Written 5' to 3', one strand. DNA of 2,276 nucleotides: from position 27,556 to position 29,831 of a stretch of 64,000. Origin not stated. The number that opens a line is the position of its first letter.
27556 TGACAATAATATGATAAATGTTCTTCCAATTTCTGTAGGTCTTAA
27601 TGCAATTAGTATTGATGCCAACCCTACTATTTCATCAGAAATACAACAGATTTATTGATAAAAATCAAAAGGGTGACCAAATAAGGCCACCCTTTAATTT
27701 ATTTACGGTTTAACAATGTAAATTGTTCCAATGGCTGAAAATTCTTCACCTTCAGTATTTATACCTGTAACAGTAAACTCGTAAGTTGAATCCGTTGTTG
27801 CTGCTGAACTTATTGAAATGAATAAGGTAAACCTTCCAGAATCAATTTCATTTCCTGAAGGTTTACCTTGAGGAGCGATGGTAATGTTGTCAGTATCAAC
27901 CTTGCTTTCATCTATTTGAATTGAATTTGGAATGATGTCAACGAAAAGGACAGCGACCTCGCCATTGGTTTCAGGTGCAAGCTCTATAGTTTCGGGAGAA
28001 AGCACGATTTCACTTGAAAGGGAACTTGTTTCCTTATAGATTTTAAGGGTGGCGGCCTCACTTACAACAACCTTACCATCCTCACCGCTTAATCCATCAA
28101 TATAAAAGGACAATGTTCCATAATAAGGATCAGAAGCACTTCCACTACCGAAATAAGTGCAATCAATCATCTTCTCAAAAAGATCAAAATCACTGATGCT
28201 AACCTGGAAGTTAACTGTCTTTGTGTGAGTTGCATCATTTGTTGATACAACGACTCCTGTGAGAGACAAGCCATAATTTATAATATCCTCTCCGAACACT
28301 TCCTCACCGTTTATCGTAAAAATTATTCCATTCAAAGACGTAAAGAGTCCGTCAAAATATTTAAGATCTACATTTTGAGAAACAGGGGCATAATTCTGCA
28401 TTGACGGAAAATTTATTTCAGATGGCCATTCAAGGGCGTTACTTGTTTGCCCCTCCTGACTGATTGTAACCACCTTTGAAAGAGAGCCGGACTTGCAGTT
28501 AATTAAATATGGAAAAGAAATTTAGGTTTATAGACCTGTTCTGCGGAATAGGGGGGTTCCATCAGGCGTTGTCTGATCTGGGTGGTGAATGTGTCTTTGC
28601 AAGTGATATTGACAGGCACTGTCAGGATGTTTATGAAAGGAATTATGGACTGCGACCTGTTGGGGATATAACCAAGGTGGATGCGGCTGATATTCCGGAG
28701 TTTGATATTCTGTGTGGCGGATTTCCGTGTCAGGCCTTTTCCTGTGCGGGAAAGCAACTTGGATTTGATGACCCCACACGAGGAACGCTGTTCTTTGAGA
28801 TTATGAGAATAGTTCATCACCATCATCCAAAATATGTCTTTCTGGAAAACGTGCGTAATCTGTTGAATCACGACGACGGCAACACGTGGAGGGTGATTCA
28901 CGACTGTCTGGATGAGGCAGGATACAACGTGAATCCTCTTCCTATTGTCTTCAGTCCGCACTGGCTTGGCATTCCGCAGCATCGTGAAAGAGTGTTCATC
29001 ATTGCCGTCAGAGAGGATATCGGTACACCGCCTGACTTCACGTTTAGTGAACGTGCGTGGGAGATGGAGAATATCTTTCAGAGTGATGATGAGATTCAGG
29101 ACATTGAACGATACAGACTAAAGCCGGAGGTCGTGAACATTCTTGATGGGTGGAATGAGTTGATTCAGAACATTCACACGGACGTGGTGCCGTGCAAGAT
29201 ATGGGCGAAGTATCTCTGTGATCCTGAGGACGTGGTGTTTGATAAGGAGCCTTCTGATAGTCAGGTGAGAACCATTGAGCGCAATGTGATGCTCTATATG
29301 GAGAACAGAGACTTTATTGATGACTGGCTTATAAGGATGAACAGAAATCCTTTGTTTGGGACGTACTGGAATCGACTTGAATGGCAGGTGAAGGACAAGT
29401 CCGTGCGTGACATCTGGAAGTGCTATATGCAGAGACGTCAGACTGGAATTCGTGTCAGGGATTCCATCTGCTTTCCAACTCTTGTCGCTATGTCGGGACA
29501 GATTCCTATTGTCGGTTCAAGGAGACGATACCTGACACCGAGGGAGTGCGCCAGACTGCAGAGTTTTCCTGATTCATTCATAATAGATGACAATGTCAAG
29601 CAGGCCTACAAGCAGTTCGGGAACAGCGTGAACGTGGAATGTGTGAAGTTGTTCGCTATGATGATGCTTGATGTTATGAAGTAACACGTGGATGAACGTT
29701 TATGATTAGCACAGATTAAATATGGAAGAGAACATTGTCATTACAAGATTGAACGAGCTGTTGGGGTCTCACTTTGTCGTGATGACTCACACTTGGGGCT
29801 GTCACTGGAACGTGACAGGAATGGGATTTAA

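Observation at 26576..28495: Invertible 1.7-kb segment that would swap the C-terminal domain of a BACON-domain protein (G-segment-like switch with no invertase in view)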

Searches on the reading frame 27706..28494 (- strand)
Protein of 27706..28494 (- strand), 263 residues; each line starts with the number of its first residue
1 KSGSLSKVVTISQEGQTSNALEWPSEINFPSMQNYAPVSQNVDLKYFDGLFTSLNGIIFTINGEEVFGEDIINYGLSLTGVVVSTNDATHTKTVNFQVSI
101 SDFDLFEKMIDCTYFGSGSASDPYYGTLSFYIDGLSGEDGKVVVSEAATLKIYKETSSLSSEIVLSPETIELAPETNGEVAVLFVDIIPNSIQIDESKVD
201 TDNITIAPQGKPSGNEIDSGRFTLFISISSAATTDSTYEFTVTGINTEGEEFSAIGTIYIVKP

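Call 8: search_protein_families(library=pfam, proteins=[window:27706-28494:-], max_evalue=0.1)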
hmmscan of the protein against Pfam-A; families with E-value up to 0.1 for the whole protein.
window:27706-28494:- (263 aa): 0 families

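Call 67: predict_structure(alignment_id=A4)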
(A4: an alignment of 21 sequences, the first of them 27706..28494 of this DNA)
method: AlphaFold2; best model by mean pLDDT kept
length: 263 residues; sequences in the alignment: 21
mean_pLDDT: 86.5   pTM: 0.54
mean pLDDT of the five models: 86.5, 85.5, 85.0, 77.7, 75.7
residues with pLDDT >= 90: 157; 70-90: 80; 50-70: 7; < 50: 19
segments of 3 or more residues with pLDDT < 50: 1-16, 157-159
pLDDT, mean of each block of 10 residues (from residue 1): 39 56 89 86 94 90 86 92 95 95 85 74 85 92 90 64 92 96 90 96 96 86 96 95 91 97 87
secondary structure, 60 per line:
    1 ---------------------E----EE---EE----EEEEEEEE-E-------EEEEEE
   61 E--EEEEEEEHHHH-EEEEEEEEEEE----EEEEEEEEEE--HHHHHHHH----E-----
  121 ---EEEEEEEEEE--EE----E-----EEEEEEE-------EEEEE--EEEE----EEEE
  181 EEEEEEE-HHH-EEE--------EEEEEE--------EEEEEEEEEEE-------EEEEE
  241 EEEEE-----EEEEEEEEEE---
elements in order: E38-45 E55-61 E64-70 H71-74 E76-86 E91-100 H103-110 E124-133 E148-154 E162-166 E169-172 E177-187 E193-195 E204-209 E218-228 E236-245 E251-260

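Call 71: fold_search(model_id=the predicted structure, library=pdb)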
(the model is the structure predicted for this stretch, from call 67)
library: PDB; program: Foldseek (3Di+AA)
matches with E <= 10: 1989; with E <= 0.001: 635
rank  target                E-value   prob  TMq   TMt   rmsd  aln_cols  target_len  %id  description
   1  6e0c_N                1.1e-07  1.00  0.28  0.32  18.1       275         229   11  Cryo-EM structure of the CENP-A nucleosome (W601) in complex with a single chain antibody fragment (released 2019-05-22)
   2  5gs2_D                1.3e-07  1.00  0.24  0.28  15.3       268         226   10  Crystal structure of diabody complex with repebody and MBP (released 2016-10-12)
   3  6ffj_C                1.6e-07  1.00  0.25  0.28  19.4       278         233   11  Anti-tumor antibody 14F7-derived single chain fragment variable (scFv) (released 2018-08-15)
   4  6dzt_M                2.0e-07  1.00  0.28  0.31  17.6       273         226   10  Cryo-EM structure of nucleosome in complex with a single chain antibody fragment (released 2019-05-22)
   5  8rz0_B                3.0e-07  1.00  0.27  0.28  17.7       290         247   13  Synthetic immunogen RH5-34EM bound to monoclonal antibody R5.016 (released 2024-07-17)
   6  6ffj_E                3.2e-07  1.00  0.25  0.28  19.0       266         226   11  Anti-tumor antibody 14F7-derived single chain fragment variable (scFv) (released 2018-08-15)
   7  9hy2                  3.4e-07  1.00  0.25  0.28  18.2       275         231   10  sc-4E (scFv derived from the mAb 4E1 against CD93) crystallized at pH 7.5 (monomeric state from gel filtration) (released 2025-04-30)
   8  7f12_B                3.5e-07  1.00  0.23  0.26  18.1       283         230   11  A SARS-CoV-2 neutralizing antibody (released 2022-06-15)
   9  7k93_E                4.0e-07  1.00  0.24  0.26  18.2       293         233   10  DENV2 NS1 in complex with neutralizing 2B7 single chain Fab variable region (scFv) (released 2020-12-23)
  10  9gw5_U                4.4e-07  1.00  0.23  0.25  18.1       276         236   14  type-I interferon autoantibodies pmab3, pmab19 and pmab14 in complex with Interferon alpha-2 (released 2025-10-08)
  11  7cu5_A                4.7e-07  1.00  0.24  0.26  15.5       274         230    8  N-Glycosylation of PD-1 and glycosylation dependent binding of PD-1 specific monoclonal antibody camrelizumab (released 2020-10-14)
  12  5b3n                  4.7e-07  1.00  0.23  0.26  18.5       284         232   10  The crystal structure of anti-H4K20me1_scFv, 15F11 (released 2016-09-21)
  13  7k93_G                4.9e-07  1.00  0.27  0.30  17.8       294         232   10  DENV2 NS1 in complex with neutralizing 2B7 single chain Fab variable region (scFv) (released 2020-12-23)
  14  1lmk_A                4.9e-07  1.00  0.26  0.28  12.9       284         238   10  THE STRUCTURE OF A BIVALENT DIABODY (released 1995-03-31)
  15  9ijj_4J               5.8e-07  1.00  0.26  0.12  14.7       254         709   11  In situ structure of the central apparatus in mouse sperm axoneme. (released 2025-06-04)
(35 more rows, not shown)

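Call 77: fold_search(model_id=the predicted structure, library=viral)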
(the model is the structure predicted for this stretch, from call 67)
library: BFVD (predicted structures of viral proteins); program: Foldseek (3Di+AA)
matches with E <= 10: 1118; with E <= 0.001: 161
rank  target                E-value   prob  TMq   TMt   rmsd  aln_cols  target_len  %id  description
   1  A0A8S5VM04            9.0e-19  1.00  0.39  0.51  15.3       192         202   50  (no name in the UniProt tables at hand)
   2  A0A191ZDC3            5.1e-08  1.00  0.27  0.29  14.6       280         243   13  Putative coagulation factor 5/8 domain-containing protein [Erwinia phage vB_EamP_Gutmeister]
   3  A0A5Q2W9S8            7.0e-08  1.00  0.26  0.17  14.8       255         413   14  (no name in the UniProt tables at hand)
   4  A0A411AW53            2.0e-07  1.00  0.26  0.11  19.8       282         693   11  Structural protein containing YjdB domain [Pantoea phage vB_PagM_LIET2]
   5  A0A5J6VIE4            2.4e-07  1.00  0.30  0.10  15.7       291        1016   11  Uncharacterized protein [Megaviridae environmental sample]
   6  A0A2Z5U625            2.8e-07  1.00  0.30  0.28  20.7       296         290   12  Ig-like domain-containing protein [Rhinolophus gammaherpesvirus 1]
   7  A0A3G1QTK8            4.8e-07  1.00  0.26  0.11  21.0       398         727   11  Putative cellulase or glycoside hydrolase [Erwinia phage phiEaP8]
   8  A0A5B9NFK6            7.5e-07  1.00  0.26  0.29  17.4       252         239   13  BIG2 domain-containing protein [Klebsiella phage KPN4]
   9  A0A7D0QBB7            7.5e-07  1.00  0.25  0.20  14.5       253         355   13  (no name in the UniProt tables at hand)
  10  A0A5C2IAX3            1.6e-06  1.00  0.25  0.13  14.7       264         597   15  (no name in the UniProt tables at hand)
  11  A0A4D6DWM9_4          1.7e-06  1.00  0.26  0.07  12.6       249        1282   12  Uncharacterized protein [Edwardsiella phage pEt-SU]
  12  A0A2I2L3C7            1.9e-06  1.00  0.26  0.11  14.5       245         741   12  Immunoglobulin-like fold protein [Orpheovirus IHUMI-LCC2]
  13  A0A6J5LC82            2.4e-06  1.00  0.27  0.08  15.3       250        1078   13  Ig [uncultured Caudovirales phage]
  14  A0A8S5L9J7            3.0e-06  1.00  0.31  0.08  13.4       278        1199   11  Cellulase [Myoviridae sp. ctPuP5]
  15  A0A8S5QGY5            3.2e-06  1.00  0.25  0.21  17.7       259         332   12  BACON domain-containing protein [Myoviridae sp. ctgpD8]
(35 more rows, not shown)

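Call 83: search_protein_families(library=phrogs, proteins=[window:27706-28494:-], max_evalue=0.001)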
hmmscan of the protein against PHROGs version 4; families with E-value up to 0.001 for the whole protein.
window:27706-28494:- (263 aa): 0 families

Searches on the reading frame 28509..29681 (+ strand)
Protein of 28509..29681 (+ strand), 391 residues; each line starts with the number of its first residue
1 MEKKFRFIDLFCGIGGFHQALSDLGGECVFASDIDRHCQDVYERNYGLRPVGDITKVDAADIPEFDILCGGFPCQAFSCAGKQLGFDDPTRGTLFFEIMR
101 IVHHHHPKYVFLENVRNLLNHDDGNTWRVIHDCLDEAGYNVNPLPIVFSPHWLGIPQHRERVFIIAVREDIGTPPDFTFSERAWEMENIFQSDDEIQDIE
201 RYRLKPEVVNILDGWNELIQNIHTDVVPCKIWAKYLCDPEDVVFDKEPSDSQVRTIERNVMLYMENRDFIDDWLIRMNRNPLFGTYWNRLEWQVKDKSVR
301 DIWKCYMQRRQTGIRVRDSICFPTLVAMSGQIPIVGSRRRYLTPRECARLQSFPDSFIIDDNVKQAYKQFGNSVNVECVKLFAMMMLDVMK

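Call 8: search_protein_families(library=pfam, proteins=[window:28509-29681:+], max_evalue=0.1)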
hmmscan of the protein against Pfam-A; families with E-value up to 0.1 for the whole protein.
window:28509-29681:+ (391 aa): 2 families
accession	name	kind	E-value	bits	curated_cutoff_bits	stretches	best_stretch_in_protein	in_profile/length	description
PF00145.23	DNA_methylase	-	8.8e-82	275.5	22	1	5-380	1-316/324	C-5 cytosine-specific DNA methylase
PF01728.25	FtsJ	-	0.014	15.8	24.1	1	4-64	22-85/181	FtsJ-like methyltransferase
